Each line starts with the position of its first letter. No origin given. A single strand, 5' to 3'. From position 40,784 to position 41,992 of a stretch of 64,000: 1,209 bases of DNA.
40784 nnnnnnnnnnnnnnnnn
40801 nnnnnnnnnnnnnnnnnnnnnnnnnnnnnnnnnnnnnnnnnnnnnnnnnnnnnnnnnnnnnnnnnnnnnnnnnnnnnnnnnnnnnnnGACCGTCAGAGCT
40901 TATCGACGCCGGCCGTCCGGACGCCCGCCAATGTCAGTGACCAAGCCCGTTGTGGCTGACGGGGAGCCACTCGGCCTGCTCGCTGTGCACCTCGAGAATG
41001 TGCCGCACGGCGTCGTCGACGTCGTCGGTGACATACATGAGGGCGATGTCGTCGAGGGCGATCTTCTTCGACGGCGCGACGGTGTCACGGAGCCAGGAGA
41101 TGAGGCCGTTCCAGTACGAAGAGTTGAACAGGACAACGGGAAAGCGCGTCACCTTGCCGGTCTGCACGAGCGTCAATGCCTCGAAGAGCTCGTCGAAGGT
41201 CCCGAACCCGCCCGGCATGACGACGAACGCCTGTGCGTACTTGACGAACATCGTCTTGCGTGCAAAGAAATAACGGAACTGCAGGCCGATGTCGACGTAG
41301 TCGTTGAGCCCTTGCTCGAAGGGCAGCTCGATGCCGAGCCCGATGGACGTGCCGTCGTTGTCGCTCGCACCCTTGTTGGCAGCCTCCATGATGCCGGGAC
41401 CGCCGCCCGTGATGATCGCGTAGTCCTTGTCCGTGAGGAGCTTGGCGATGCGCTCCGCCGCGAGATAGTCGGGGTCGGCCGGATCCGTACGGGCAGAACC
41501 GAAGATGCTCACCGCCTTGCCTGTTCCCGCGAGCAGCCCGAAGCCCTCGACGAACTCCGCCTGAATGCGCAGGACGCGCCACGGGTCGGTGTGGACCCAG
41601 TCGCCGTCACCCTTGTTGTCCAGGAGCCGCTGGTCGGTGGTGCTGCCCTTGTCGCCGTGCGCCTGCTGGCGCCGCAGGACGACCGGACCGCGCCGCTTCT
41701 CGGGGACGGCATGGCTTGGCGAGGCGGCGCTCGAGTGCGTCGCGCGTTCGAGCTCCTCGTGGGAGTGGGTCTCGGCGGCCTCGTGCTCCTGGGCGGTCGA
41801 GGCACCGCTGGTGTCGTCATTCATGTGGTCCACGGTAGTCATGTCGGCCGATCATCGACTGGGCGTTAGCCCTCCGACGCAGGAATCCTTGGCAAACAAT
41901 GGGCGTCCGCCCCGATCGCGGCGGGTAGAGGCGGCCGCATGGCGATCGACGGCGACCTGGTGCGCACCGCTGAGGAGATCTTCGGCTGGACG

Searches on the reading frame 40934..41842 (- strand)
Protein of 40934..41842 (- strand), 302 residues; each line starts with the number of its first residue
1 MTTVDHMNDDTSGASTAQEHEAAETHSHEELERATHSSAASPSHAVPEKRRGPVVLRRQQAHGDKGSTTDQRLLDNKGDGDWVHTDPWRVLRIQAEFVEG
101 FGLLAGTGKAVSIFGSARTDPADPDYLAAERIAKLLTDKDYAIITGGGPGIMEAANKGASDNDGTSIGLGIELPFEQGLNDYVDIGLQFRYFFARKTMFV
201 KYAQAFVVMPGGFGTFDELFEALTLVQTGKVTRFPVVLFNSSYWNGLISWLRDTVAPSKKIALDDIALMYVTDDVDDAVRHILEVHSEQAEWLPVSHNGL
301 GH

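Call 41: search_protein_families(library=pfam, proteins=[window:40934-41842:-], max_evalue=0.00001)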
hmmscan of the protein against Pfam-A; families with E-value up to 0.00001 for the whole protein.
window:40934-41842:- (302 aa): 2 families
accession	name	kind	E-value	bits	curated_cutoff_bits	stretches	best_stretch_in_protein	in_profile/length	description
PF03641.19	Lysine_decarbox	-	1.9e-33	115.9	27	1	152-281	1-130/131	Possible lysine decarboxylase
PF18306.6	LDcluster4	-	3.6e-16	59.6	26.3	1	110-224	3-115/151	SLOG cluster4 family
